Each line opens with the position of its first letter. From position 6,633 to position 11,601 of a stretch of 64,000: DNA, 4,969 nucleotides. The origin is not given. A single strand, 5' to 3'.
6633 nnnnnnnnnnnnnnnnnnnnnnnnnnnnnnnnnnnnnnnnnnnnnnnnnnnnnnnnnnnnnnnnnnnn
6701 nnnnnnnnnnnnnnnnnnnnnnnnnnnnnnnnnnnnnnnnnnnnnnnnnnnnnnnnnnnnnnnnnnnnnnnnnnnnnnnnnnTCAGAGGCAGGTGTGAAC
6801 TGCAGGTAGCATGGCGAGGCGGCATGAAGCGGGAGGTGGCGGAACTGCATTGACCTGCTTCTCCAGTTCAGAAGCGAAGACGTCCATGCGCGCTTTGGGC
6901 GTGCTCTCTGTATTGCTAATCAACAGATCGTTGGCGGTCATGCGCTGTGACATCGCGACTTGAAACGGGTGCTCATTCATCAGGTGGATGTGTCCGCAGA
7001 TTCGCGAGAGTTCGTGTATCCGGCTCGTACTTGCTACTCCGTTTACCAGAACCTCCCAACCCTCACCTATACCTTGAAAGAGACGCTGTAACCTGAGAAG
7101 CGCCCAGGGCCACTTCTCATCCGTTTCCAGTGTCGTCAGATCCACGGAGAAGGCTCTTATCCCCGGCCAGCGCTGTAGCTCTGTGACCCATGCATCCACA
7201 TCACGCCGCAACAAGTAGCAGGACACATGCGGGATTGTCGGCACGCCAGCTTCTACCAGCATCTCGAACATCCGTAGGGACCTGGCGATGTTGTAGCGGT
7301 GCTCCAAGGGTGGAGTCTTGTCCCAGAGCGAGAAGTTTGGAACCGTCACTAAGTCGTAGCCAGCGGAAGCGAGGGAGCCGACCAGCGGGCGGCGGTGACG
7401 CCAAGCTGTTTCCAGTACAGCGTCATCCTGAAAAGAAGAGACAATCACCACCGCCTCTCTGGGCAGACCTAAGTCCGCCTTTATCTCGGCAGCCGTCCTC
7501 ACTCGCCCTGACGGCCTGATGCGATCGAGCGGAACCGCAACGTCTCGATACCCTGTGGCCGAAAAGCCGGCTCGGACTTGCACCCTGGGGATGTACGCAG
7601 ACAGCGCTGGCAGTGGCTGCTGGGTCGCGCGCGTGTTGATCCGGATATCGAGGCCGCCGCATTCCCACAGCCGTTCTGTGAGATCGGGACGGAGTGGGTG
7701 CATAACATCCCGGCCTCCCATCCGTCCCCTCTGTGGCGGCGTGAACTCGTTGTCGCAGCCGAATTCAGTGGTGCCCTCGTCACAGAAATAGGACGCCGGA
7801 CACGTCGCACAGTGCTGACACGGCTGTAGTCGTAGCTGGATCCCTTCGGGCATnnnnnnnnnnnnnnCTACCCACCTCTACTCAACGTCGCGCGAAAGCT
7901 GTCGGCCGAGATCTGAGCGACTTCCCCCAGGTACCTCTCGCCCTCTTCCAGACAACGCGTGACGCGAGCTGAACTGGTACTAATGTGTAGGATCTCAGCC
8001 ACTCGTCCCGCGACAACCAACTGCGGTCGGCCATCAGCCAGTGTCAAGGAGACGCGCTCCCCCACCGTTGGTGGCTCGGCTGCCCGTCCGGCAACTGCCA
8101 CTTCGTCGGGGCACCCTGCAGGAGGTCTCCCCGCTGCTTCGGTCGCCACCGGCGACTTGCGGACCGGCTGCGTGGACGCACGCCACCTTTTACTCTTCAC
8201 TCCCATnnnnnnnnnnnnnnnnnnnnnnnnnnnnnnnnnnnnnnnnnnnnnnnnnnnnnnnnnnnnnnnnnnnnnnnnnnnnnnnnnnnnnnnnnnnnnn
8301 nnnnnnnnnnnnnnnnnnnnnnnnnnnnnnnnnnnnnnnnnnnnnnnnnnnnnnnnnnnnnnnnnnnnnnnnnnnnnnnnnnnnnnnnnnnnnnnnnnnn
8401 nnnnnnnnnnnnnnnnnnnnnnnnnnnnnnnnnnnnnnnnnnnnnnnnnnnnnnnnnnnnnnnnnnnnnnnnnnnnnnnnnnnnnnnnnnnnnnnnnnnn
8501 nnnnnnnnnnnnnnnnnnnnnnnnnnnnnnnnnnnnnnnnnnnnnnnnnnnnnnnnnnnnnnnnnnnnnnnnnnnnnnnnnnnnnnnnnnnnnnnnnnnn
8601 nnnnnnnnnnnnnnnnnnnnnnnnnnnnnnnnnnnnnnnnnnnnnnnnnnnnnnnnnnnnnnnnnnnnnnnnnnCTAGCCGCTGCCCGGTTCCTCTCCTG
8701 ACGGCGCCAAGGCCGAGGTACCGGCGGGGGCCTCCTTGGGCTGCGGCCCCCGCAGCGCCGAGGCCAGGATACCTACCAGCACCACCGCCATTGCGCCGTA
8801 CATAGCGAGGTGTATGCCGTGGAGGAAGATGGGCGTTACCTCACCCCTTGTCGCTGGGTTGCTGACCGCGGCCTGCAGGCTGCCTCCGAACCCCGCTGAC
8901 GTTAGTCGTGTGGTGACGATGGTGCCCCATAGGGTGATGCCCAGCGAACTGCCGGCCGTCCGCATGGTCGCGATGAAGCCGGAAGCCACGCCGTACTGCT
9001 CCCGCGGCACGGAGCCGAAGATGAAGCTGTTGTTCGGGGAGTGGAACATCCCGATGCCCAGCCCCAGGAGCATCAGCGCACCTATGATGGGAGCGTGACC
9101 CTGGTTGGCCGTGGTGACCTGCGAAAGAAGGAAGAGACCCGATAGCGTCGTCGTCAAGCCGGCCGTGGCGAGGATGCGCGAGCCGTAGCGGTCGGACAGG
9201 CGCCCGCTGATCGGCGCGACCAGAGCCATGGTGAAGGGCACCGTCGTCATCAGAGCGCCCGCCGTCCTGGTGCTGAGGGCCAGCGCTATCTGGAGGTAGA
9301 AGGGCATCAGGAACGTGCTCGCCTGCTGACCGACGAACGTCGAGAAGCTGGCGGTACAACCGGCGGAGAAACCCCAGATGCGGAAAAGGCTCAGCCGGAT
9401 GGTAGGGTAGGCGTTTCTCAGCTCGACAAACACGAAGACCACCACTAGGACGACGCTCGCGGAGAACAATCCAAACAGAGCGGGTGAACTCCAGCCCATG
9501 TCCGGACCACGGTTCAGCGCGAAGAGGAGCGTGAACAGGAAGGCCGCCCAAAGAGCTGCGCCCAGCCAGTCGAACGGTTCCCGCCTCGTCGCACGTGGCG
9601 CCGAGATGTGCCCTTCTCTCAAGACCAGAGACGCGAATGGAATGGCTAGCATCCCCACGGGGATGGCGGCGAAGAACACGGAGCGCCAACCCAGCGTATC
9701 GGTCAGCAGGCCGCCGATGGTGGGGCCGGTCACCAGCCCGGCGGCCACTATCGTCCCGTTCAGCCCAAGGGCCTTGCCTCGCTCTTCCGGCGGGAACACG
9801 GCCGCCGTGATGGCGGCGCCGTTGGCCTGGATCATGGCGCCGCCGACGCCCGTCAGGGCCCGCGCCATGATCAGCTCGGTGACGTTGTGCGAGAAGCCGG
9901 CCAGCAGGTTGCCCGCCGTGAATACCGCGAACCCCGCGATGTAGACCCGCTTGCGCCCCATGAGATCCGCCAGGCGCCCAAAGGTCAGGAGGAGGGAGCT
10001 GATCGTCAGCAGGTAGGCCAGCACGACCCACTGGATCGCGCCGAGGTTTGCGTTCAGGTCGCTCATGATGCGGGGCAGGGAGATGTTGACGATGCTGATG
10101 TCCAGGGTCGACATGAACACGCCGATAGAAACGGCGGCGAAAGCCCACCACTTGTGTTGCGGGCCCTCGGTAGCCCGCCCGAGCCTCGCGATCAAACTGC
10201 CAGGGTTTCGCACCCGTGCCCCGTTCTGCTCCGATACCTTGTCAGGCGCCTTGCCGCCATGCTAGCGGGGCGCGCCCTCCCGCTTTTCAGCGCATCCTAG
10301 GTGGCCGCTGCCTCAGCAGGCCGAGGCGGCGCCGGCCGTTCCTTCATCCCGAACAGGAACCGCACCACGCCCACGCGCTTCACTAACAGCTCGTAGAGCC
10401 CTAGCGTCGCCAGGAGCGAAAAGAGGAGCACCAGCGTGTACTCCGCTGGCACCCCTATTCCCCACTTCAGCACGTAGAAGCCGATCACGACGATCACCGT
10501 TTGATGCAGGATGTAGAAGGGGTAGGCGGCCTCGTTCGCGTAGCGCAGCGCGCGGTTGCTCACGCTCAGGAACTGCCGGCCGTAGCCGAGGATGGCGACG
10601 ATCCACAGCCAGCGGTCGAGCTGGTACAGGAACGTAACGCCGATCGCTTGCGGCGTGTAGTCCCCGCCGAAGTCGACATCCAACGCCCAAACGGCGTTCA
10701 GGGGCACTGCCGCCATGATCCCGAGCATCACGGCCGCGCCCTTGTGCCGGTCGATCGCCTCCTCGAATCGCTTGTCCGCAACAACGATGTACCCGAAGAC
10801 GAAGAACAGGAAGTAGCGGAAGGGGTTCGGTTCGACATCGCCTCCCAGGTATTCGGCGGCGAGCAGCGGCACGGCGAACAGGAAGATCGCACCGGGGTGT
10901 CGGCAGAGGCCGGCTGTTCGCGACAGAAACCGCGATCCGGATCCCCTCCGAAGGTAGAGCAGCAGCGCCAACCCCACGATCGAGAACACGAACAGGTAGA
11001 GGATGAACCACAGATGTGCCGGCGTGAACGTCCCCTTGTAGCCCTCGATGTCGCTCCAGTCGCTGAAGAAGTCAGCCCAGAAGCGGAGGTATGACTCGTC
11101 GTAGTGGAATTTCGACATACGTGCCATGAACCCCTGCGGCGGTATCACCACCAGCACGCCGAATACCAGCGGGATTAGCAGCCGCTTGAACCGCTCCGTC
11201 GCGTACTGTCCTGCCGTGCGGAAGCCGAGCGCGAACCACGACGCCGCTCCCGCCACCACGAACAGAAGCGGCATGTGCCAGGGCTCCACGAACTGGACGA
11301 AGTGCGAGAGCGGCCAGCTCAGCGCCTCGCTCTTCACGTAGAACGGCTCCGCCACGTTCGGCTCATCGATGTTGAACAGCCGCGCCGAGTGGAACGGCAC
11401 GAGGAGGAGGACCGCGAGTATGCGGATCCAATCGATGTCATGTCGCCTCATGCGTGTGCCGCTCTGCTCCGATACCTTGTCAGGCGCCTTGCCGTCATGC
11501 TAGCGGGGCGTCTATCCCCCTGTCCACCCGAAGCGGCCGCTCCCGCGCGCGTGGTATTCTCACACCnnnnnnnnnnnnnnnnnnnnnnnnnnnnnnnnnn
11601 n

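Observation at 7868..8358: CIRCE heat-shock operator in front of a non-chaperone accessory gene pair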

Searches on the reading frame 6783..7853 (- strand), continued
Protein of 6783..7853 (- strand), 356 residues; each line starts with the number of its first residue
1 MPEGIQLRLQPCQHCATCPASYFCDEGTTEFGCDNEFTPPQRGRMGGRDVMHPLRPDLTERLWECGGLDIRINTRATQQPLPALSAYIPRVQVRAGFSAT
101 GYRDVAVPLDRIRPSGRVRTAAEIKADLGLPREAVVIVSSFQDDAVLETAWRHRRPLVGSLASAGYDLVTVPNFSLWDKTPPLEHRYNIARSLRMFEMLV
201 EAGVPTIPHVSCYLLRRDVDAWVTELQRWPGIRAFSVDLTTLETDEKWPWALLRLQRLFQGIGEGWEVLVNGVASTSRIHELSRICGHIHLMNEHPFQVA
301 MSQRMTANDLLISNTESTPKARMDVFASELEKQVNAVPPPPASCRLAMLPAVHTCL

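Call 88: search_protein_families(library=pfam, alignment_id=A4, max_evalue=0.001)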
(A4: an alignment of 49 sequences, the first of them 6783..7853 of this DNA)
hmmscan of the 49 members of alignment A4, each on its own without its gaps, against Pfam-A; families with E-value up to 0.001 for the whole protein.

A. member 1, window:6783-7853:- (356 aa): 1 family
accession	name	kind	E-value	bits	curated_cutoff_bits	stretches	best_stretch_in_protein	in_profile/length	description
PF14386.11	DUF4417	-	2.9e-08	33.8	28.9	1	133-211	33-109/183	Domain of unknown function (DUF4417)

B. families by the number of members that match (of 49 scanned): 1 family
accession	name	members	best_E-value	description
PF14386.11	DUF4417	33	5.9e-11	Domain of unknown function (DUF4417)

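Call 90: search_protein_families(library=pfam, proteins=[L002:10921-12408:-, L004:11047-12456:-, L019:9086-9871:-, L019:10332-11237:+, L020:3849-6308:-], max_evalue=0.001)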
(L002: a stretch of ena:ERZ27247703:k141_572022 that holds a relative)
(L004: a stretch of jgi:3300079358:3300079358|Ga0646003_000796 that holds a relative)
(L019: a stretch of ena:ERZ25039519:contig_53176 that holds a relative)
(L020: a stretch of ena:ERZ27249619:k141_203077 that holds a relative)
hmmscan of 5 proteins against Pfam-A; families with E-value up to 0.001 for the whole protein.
L002:10921-12408:- (495 aa): 6 families
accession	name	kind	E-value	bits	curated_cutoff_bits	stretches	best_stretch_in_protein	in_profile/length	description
PF01555.25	N6_N4_Mtase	-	2.8e-47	161.9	26.7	1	50-341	1-220/221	DNA methylase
PF13649.12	Methyltransf_25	-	3.2e-07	31.4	27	1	306-365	1-59/97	Methyltransferase domain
PF13847.12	Methyltransf_31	-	1.2e-06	28.7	27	1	301-365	2-67/145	Methyltransferase domain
PF03602.21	Cons_hypoth95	-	1.3e-06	28.6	24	0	34-71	97-135/182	Conserved hypothetical protein 95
PF04471.18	Mrr_cat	-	2.8e-06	27.9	21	1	392-472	30-101/115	Restriction endonuclease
PF08241.18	Methyltransf_11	-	0.00013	22.9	21.2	0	307-356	1-46/95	Methyltransferase domain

L004:11047-12456:- (469 aa): 5 families
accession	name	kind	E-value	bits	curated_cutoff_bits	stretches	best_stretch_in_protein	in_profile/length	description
PF01555.25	N6_N4_Mtase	-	5.9e-50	170.7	26.7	1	24-314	1-219/221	DNA methylase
PF03602.21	Cons_hypoth95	-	1.9e-05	24.9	24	0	9-46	98-136/182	Conserved hypothetical protein 95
PF04471.18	Mrr_cat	-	5.9e-05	23.6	21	1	366-447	30-102/115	Restriction endonuclease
PF13649.12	Methyltransf_25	-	0.00027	22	27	0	280-335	1-55/97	Methyltransferase domain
PF13847.12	Methyltransf_31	-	0.00045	20.4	27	0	275-335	2-63/145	Methyltransferase domain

L019:9086-9871:- (261 aa): 0 families

L019:10332-11237:+ (301 aa): 1 family
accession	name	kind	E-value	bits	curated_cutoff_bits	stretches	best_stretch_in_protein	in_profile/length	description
PF02195.25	ParB_N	-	7.7e-13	48.7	26.3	1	17-97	2-86/95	ParB N-terminal domain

L020:3849-6308:- (819 aa): 5 families
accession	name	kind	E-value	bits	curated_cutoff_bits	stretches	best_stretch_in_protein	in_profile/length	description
PF03772.21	Competence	-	1.4e-56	192.3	23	1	229-506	1-268/270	Competence protein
PF13567.11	DUF4131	-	2.2e-22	79.9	31.6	1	36-189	7-163/165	Domain of unknown function (DUF4131)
PF00753.33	Lactamase_B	-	6.7e-12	46.2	22.7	1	570-771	2-194/196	Metallo-beta-lactamase superfamily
PF25281.1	MBL_MAP1B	-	3.5e-06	26.7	37.6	1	564-659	21-109/279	MAP1B MBL-like domain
PF12706.13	Lactamase_B_2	-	6.9e-05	23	27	1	585-644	1-63/200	Beta-lactamase superfamily domain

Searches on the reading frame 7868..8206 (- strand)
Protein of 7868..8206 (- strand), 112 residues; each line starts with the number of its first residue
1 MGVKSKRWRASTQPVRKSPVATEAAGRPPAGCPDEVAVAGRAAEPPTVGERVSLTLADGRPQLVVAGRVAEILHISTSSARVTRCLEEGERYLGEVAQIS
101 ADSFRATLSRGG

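Call 4: search_protein_families(library=pfam, proteins=[window:7868-8206:-], max_evalue=0.1)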
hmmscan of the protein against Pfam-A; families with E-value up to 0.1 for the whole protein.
window:7868-8206:- (112 aa): 0 families

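Call 8: search_protein_families(library=ncbifam, proteins=[window:7868-8206:-], max_evalue=0.01)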
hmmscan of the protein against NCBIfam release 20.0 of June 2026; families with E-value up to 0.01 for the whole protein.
window:7868-8206:- (112 aa): 0 families

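Call 55: find_homologous_proteins(query=window:7868-8206:-, max_evalue=0.01)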
Query window:7868-8206:- (112 aa): 7 proteins with E <= 0.01 among 88 candidates.
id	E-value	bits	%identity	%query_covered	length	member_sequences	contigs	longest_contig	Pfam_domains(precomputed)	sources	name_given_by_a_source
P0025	7.8e-35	137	62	100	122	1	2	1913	-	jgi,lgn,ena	-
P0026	6.9e-30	121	63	100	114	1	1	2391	-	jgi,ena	-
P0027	8.7e-28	114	59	98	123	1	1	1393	-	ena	-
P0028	7.8e-24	102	57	100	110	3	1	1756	-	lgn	-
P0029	1.3e-21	95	54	100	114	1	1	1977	-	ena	-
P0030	6.0e-20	89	51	98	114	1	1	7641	-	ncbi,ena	-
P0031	8.6e-12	63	39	97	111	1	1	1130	-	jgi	jgi:hypothetical protein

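Call 59: search_protein_families(library=phrogs, proteins=[window:7868-8206:-], max_evalue=0.01)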
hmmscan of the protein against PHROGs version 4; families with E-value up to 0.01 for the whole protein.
window:7868-8206:- (112 aa): 0 families

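Call 60: search_protein_families(library=padloc, proteins=[window:7868-8206:-], max_evalue=0.01)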
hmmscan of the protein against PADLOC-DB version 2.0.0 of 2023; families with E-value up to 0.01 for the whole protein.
window:7868-8206:- (112 aa): 0 families

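Call 64: predict_structure(alignment_id=A2)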
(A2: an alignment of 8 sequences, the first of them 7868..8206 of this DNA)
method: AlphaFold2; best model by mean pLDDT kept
length: 112 residues; sequences in the alignment: 8
mean_pLDDT: 78.4   pTM: 0.62
mean pLDDT of the five models: 78.4, 77.5, 76.4, 76.2, 75.8
residues with pLDDT >= 90: 48; 70-90: 33; 50-70: 9; < 50: 22
segments of 3 or more residues with pLDDT < 50: 1-9, 18-26
pLDDT, mean of each block of 10 residues (from residue 1): 45 47 50 90 90 90 92 90 88 93 91 63
secondary structure, 60 per line:
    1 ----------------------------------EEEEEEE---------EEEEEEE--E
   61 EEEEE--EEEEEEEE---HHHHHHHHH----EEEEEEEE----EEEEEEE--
elements in order: E35-41 E51-57 E60-65 E68-75 H79-87 E92-99 E104-110

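Call 68: fold_search(model_id=the predicted structure, library=pdb)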
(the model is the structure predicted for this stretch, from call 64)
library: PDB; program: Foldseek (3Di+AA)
matches with E <= 10: 873; with E <= 0.001: 0
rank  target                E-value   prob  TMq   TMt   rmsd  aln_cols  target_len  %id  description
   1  6ojy_C                1.3e-01  0.13  0.16  0.07  12.1        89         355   11  Methylated PilT4 from Geobacter metallireducens bound to sulfate: C3ocococ conformation (released 2019-11-20)
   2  3k2y_B                1.4e-01  0.98  0.47  0.50   3.9       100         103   14  Crystal structure of protein lp_0118 from Lactobacillus plantarum,northeast structural genomics consortium target LpR9 (released 2009-11-17)
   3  6okv_D                1.5e-01  0.20  0.20  0.09  11.8        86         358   10  PilT4 from Geobacter metallireducens bound to AMP-PNP: C2ccocco conformation (released 2019-11-20)
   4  6okv_B                1.6e-01  0.20  0.20  0.09  11.8        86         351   10  PilT4 from Geobacter metallireducens bound to AMP-PNP: C2ccocco conformation (released 2019-11-20)
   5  3k2y_C                1.7e-01  0.99  0.50  0.55   3.6       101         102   16  Crystal structure of protein lp_0118 from Lactobacillus plantarum,northeast structural genomics consortium target LpR9 (released 2009-11-17)
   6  3k2y_D                1.9e-01  0.99  0.50  0.55   4.1       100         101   14  Crystal structure of protein lp_0118 from Lactobacillus plantarum,northeast structural genomics consortium target LpR9 (released 2009-11-17)
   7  2io4_D                1.9e-01  0.18  0.20  0.10  13.4        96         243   10  Crystal structure of PCNA12 dimer from Sulfolobus solfataricus. (released 2008-04-08)
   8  1v9k_A                2.1e-01  0.41  0.24  0.13   8.7        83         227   10  The crystal structure of the catalytic domain of pseudouridine synthase RluC from Escherichia coli (released 2004-05-18)
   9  6ojx_B                2.1e-01  0.16  0.20  0.09  11.9        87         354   13  PilT4 from Geobacter metallireducens bound to ATP (released 2019-11-20)
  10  8dzg_A                2.2e-01  0.25  0.21  0.08  11.7        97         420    5  Cryo-EM structure of bundle-forming pilus extension ATPase from E.coli in the presence of ADP (released 2022-10-26)
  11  6ojz_C                2.2e-01  0.16  0.20  0.09  11.9        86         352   10  PilT4 from Geobacter metallireducens bound to ADP with partial occupancy: C3ocococ conformation (released 2019-11-20)
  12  6ok2_D                2.2e-01  0.14  0.19  0.08  11.9        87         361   15  PilT4 from Geobacter metallireducens bound to ADP: C3ocococ conformation (released 2019-11-20)
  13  6ok2_A                2.3e-01  0.16  0.20  0.09  11.8        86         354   10  PilT4 from Geobacter metallireducens bound to ADP: C3ocococ conformation (released 2019-11-20)
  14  9n32_B                2.3e-01  0.13  0.19  0.09  11.9        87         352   18  PilU from Pseudomonas aeruginosa: C3ocococ conformation (released 2025-12-10)
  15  6ok2_F                2.6e-01  0.10  0.16  0.07  12.2        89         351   11  PilT4 from Geobacter metallireducens bound to ADP: C3ocococ conformation (released 2019-11-20)
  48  3k2y_A                7.6e-01  0.89  0.45  0.48   3.1        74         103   16  Crystal structure of protein lp_0118 from Lactobacillus plantarum,northeast structural genomics consortium target LpR9 (released 2009-11-17)
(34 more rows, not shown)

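Call 73: find_encoding_contigs(protein=P0030, flank=6000, max_places=2)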
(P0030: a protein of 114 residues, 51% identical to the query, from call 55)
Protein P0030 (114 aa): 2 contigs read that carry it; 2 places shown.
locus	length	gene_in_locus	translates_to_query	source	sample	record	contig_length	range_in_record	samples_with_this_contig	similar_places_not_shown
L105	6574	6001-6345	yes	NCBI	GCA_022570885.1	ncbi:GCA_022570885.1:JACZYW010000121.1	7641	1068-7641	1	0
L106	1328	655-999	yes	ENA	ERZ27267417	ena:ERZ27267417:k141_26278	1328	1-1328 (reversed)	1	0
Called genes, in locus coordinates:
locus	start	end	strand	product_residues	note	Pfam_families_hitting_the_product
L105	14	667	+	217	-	PF02190:LON_substr_bdg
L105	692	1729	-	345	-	PF08240:ADH_N, PF16912:Glu_dehyd_C, PF00107:ADH_zinc_N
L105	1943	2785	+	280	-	-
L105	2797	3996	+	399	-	PF04389:Peptidase_M28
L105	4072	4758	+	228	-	-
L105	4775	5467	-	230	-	PF00702:Hydrolase, PF12710:HAD, PF13419:HAD_2, PF13242:Hydrolase_like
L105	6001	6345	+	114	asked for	-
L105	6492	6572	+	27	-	?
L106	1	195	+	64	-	?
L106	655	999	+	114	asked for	-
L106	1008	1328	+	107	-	?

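Call 74: find_encoding_contigs(protein=P0028, flank=2000, max_places=2)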
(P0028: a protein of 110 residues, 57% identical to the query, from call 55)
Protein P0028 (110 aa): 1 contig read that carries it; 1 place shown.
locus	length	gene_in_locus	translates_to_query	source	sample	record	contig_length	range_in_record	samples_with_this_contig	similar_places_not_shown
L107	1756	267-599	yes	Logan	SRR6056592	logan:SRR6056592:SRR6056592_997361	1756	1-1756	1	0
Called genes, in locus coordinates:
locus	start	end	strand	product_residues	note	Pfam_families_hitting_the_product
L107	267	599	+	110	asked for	-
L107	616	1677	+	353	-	PF14386:DUF4417 (faint)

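Call 75: find_encoding_contigs(protein=P0029, flank=2000, max_places=2)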
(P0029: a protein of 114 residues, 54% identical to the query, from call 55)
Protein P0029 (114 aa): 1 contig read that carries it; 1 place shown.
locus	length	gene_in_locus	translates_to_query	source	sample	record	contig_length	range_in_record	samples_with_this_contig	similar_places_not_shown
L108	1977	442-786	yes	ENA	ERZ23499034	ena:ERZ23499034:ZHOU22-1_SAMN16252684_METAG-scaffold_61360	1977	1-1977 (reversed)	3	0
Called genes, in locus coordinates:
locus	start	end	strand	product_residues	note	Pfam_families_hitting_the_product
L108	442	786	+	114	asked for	-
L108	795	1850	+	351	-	PF14386:DUF4417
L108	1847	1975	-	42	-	?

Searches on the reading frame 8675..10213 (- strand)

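Call 4: search_protein_families(library=pfam, proteins=[window:8675-10213:-], max_evalue=0.1)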
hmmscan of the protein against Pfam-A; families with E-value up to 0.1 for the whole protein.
window:8675-10213:- (512 aa): 1 family
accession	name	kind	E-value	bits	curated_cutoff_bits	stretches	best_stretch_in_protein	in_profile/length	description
PF07690.21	MFS_1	-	4.3e-65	220.4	33.4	2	29-425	2-346/347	Major Facilitator Superfamily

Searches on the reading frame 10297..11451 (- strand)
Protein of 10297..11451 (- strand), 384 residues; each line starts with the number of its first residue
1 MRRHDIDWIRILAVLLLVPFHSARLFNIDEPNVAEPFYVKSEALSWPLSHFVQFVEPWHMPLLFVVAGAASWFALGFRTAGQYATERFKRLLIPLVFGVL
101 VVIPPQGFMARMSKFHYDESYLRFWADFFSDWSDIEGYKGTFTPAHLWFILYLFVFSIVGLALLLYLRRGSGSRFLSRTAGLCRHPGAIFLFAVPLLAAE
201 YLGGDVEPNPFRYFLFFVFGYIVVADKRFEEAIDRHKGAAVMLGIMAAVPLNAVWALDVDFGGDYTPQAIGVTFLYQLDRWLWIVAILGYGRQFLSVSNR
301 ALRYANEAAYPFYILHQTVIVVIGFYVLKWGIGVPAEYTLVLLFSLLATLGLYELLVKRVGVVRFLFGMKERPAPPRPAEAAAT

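Call 40: search_protein_families(library=pfam, proteins=[window:10297-11451:-], max_evalue=0.00001)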
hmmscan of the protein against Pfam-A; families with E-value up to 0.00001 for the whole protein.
window:10297-11451:- (384 aa): 1 family
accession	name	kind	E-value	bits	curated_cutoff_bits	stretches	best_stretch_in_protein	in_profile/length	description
PF01757.29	Acyl_transf_3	-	4.1e-27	95.6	31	1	4-353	2-325/326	Acyltransferase domain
